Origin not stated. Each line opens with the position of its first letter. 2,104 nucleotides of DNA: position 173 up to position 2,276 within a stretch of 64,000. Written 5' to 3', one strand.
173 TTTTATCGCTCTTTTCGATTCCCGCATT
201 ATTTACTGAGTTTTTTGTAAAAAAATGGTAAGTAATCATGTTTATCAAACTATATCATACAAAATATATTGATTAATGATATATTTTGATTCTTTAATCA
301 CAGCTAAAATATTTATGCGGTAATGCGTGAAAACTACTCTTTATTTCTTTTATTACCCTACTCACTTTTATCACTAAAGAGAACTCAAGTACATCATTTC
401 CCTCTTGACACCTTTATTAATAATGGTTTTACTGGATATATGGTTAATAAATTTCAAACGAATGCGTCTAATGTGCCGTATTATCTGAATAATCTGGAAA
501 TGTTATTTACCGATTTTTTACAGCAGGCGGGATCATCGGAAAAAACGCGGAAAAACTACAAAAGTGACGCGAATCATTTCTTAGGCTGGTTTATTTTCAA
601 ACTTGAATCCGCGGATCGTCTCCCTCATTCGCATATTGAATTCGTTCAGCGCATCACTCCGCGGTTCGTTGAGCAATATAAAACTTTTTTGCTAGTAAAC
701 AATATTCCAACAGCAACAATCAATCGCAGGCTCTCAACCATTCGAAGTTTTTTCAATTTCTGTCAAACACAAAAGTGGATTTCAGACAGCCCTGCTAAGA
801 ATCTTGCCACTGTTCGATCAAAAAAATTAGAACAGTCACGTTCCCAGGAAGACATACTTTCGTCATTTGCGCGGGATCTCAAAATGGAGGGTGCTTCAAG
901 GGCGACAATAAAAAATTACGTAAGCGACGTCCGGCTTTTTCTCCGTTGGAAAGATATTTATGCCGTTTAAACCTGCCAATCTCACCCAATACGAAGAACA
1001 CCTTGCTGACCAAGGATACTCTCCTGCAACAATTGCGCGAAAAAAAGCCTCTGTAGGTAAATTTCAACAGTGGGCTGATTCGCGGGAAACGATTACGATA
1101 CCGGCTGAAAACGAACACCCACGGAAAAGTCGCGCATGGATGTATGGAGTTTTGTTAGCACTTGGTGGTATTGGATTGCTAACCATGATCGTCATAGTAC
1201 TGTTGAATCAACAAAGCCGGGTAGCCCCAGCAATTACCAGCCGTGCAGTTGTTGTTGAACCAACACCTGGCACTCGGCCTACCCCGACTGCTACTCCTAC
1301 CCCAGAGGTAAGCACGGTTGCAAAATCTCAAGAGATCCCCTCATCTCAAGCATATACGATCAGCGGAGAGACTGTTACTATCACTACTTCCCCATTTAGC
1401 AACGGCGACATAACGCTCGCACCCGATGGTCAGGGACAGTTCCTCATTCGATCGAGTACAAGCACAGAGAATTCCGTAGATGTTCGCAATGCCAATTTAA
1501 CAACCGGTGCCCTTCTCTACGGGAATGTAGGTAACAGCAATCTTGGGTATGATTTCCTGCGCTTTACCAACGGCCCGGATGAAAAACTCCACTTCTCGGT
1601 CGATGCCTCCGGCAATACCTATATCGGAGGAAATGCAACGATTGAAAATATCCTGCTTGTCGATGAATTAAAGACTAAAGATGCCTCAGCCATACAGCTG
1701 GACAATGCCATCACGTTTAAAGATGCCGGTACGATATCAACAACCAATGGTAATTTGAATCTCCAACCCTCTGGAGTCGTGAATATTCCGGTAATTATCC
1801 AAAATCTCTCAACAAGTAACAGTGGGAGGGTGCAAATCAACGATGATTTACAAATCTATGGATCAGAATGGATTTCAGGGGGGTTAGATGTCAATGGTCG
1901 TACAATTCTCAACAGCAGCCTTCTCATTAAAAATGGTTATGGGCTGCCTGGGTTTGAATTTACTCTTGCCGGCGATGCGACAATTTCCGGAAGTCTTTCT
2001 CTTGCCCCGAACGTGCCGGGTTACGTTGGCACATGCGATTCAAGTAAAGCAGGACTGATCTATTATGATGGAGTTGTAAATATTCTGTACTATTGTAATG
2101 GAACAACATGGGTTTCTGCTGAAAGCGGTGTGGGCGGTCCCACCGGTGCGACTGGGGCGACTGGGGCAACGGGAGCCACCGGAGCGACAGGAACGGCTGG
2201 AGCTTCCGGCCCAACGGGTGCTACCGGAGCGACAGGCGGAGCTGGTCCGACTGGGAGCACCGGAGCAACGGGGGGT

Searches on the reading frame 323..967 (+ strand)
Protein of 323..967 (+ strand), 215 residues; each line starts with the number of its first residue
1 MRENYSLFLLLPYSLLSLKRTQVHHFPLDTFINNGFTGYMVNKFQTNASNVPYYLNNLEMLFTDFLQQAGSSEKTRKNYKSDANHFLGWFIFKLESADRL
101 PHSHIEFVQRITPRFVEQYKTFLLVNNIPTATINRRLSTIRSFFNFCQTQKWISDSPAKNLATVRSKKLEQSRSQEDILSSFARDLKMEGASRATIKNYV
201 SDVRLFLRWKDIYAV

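Call 5: search_protein_families(library=pfam, proteins=[window:323-967:+], max_evalue=0.01)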
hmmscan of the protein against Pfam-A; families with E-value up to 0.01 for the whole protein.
window:323-967:+ (215 aa): 5 families
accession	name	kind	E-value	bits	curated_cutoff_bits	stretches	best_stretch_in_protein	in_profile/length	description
PF02899.23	Phage_int_SAM_1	-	1.1e-13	51.7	22.3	1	62-148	4-80/83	Phage integrase, N-terminal SAM-like domain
PF13102.12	Phage_int_SAM_5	-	4.3e-09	37.1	22.3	1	62-159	6-94/98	Phage integrase SAM-like domain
PF13495.12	Phage_int_SAM_4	-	8.4e-09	36.2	27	1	62-152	5-83/85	Phage integrase, N-terminal SAM-like domain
PF24624.1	Int_N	-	0.0032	18.6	27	1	108-163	42-98/100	Phage integrase, N-terminal domain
PF12834.13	Phage_int_SAM_2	-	0.0035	18.3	22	0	103-147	41-85/91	Phage integrase, N-terminal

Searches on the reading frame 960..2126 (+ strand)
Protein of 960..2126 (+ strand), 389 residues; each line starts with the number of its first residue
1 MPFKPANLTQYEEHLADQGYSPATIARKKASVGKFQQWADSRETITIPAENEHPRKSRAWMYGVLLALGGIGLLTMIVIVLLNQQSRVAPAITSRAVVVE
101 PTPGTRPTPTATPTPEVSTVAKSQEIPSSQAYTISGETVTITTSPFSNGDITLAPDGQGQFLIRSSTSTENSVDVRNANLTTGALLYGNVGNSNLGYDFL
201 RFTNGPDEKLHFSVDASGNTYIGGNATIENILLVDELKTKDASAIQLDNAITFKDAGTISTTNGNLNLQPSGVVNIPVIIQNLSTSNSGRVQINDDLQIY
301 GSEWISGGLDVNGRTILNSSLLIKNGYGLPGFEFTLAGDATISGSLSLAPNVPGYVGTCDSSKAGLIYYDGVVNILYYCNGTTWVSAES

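Call 32: search_solved_structures(query=window:960-2126:+, max_evalue=1)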
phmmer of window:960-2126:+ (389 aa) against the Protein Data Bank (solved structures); distinct sequences matched with E-value up to 1: 0.

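Call 36: search_protein_families(library=phrogs, proteins=[window:960-2126:+], max_evalue=0.01)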
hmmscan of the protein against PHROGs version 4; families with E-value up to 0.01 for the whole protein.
window:960-2126:+ (389 aa): 0 families

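Call 37: search_protein_families(library=ncbifam, proteins=[window:960-2126:+], max_evalue=0.01)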
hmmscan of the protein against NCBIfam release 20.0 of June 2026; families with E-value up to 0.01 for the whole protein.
window:960-2126:+ (389 aa): 0 families
